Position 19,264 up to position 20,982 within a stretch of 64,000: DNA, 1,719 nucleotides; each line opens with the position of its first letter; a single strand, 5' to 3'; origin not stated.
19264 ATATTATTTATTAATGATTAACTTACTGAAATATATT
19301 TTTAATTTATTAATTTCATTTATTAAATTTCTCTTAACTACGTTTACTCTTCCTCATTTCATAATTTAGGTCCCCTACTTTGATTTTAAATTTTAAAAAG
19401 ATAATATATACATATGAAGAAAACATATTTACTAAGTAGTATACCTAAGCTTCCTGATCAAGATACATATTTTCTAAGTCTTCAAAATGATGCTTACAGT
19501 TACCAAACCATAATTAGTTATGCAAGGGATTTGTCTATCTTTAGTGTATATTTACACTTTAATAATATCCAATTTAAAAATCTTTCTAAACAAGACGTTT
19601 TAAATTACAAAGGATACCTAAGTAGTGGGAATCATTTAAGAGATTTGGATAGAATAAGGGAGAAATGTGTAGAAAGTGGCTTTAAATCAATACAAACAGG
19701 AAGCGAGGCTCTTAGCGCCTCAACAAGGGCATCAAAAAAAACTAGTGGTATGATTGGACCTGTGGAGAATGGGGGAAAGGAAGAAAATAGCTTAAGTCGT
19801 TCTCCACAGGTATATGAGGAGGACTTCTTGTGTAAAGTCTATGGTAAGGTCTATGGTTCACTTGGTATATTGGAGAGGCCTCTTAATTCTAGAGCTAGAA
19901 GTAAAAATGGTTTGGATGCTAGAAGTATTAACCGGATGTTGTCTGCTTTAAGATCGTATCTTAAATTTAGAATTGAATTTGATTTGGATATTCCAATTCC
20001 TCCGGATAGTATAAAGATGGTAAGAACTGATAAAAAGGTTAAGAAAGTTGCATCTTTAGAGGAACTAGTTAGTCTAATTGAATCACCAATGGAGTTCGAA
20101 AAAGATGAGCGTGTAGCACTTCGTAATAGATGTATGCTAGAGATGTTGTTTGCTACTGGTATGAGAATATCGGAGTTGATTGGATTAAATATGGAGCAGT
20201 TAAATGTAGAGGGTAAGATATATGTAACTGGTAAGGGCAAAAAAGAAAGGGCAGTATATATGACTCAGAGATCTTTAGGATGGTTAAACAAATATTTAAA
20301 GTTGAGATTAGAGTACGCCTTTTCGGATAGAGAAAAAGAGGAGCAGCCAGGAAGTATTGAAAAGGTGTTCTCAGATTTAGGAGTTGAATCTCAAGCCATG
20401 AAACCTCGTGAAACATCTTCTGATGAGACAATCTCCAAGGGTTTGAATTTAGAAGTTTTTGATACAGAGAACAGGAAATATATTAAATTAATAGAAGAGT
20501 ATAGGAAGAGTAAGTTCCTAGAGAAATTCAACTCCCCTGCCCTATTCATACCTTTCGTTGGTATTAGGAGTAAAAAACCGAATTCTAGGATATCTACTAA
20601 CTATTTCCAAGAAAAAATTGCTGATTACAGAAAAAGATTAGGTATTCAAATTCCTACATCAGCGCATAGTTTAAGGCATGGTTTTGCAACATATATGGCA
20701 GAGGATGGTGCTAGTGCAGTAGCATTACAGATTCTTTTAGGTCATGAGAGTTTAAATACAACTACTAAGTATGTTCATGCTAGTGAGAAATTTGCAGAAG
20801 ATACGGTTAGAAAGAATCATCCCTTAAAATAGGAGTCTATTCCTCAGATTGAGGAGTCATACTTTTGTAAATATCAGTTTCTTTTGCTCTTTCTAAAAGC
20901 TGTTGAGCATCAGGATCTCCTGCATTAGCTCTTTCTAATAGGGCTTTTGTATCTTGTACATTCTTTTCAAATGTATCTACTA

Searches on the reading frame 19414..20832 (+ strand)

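Call 10: search_protein_families(library=pfam, proteins=[window:19414-20832:+], max_evalue=0.001)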
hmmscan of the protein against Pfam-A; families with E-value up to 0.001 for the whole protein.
window:19414-20832:+ (472 aa): 2 families
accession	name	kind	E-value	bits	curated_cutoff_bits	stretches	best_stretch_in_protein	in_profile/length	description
PF00589.27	Phage_integrase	-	7.2e-33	114.2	27.1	1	226-458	12-170/172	Phage integrase family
PF02899.23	Phage_int_SAM_1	-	2.4e-08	34.6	22.3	0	161-186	54-79/83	Phage integrase, N-terminal SAM-like domain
